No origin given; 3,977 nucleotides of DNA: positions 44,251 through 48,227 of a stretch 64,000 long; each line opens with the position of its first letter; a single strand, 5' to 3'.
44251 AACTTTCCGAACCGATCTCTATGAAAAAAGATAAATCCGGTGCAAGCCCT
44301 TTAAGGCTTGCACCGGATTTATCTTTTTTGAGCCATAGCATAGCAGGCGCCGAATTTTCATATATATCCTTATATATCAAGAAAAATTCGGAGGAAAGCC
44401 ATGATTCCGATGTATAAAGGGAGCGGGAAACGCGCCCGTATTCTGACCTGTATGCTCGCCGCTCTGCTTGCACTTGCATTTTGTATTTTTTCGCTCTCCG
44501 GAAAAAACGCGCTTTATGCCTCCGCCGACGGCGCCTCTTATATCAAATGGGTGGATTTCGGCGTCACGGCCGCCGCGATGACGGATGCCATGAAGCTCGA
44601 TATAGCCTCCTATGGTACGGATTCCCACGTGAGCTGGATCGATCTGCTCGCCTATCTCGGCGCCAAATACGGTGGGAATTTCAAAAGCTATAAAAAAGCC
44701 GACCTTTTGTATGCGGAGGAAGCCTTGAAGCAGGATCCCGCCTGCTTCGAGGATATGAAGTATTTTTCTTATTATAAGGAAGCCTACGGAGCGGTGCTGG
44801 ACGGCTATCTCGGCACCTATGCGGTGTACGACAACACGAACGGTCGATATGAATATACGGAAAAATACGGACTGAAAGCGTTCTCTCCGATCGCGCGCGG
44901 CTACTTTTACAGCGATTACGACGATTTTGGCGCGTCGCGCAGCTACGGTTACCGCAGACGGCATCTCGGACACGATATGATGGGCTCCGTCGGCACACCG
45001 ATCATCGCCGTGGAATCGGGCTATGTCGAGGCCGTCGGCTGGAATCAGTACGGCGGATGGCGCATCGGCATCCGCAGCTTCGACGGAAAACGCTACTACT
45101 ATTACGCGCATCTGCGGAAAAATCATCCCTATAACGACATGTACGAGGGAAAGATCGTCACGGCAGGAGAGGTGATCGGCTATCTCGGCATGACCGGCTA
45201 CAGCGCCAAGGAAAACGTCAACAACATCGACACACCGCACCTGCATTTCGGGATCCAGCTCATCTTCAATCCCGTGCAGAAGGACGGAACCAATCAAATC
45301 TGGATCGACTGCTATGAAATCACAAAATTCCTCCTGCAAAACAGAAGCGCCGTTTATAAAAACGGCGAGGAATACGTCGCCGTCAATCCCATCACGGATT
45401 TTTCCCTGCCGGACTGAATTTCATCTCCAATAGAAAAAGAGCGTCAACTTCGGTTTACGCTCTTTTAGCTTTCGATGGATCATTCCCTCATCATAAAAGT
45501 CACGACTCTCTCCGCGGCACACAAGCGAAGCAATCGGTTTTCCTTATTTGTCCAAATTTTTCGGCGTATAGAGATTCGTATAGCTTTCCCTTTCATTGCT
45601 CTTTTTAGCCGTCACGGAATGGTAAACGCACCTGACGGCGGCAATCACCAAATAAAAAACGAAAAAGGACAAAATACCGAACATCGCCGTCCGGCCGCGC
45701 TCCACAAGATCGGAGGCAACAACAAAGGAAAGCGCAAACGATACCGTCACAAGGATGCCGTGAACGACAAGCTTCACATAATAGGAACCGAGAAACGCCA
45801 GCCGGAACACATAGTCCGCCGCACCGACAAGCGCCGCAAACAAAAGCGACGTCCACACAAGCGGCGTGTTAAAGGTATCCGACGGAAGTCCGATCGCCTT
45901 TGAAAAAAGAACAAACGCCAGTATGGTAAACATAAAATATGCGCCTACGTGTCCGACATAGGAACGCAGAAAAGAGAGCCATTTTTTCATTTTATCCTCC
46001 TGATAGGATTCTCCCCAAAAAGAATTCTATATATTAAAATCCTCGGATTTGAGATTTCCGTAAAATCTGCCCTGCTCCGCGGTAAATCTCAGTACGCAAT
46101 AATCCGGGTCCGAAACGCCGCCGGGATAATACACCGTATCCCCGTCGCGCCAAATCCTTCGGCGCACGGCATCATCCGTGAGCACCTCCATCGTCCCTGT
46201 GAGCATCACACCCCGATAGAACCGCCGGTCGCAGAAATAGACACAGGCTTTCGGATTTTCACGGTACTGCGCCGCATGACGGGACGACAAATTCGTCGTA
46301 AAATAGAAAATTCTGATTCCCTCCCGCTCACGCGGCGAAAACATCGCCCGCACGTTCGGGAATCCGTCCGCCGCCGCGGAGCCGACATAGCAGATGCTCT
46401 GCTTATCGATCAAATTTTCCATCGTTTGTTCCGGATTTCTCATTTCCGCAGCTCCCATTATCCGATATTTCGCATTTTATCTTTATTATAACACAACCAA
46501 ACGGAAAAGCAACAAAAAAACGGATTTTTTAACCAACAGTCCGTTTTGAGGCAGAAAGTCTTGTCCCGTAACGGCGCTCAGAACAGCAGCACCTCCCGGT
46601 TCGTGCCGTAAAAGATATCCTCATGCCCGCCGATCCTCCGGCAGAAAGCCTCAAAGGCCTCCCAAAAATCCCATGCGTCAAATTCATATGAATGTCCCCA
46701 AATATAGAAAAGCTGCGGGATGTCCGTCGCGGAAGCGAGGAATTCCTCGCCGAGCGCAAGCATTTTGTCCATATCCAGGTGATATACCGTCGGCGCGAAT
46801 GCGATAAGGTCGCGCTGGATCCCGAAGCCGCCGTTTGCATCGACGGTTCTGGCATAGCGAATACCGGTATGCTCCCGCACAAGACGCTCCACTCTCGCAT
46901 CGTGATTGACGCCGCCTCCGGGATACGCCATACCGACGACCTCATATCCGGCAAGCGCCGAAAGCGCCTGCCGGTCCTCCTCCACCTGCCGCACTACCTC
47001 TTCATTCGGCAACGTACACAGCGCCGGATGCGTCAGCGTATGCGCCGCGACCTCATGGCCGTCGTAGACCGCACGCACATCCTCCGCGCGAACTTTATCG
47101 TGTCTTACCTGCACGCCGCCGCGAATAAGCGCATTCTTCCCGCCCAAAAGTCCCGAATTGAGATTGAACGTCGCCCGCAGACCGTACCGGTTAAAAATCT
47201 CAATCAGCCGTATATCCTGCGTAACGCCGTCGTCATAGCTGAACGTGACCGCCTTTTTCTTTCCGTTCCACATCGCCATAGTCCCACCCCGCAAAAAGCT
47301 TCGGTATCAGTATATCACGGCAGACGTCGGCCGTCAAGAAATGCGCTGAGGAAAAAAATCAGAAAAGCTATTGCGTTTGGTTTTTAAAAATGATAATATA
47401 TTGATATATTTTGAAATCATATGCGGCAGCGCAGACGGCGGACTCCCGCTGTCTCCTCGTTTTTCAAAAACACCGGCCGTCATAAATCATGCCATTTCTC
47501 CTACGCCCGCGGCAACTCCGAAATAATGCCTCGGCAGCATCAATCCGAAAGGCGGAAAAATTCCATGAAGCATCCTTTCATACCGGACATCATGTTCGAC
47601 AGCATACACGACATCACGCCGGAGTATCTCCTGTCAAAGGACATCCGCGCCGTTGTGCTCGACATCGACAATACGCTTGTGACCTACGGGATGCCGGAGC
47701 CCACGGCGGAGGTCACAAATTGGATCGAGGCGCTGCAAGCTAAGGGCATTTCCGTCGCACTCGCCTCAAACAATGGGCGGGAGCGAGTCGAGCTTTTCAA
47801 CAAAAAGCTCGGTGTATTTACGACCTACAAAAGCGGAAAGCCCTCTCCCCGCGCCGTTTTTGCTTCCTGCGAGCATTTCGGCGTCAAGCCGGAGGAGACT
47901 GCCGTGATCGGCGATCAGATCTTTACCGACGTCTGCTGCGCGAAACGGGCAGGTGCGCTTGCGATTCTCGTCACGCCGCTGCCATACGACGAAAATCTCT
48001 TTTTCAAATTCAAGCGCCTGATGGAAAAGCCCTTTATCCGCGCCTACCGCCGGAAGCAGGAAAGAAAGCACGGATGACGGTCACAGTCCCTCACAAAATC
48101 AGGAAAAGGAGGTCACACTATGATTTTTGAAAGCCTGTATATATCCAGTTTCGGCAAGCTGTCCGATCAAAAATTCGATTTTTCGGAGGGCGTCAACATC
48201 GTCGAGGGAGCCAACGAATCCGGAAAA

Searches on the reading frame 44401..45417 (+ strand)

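Call 42: search_protein_families(library=pfam, proteins=[window:44401-45417:+], max_evalue=0.001)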
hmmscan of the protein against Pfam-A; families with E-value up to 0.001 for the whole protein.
window:44401-45417:+ (338 aa): 1 family
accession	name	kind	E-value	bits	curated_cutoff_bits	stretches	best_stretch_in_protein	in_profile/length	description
PF01551.29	Peptidase_M23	-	6.9e-17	61.9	28.7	1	187-286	2-88/96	Peptidase family M23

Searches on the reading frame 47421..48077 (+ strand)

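Call 42: search_protein_families(library=pfam, proteins=[window:47421-48077:+], max_evalue=0.001)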
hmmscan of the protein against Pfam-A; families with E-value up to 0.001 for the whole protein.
window:47421-48077:+ (218 aa): 6 families
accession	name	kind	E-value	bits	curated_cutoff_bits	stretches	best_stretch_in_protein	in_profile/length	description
PF00702.32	Hydrolase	-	3.9e-14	53.9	26.4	1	94-178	99-191/191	haloacid dehalogenase-like hydrolase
PF13419.12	HAD_2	-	2.7e-12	47.6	23.8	1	71-184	58-178/178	Haloacid dehalogenase-like hydrolase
PF09419.16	PGP_phosphatase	-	6.2e-11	42.6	20.4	1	52-185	16-164/168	Mitochondrial PGP phosphatase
PF13242.12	Hydrolase_like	-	1.8e-10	41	22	1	139-185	3-49/75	HAD-hyrolase-like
PF08282.18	Hydrolase_3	-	2.3e-05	24.7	20.9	0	78-132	1-54/255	haloacid dehalogenase-like hydrolase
PF13344.12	Hydrolase_6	-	0.00023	21.6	27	1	78-130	1-51/101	Haloacid dehalogenase-like hydrolase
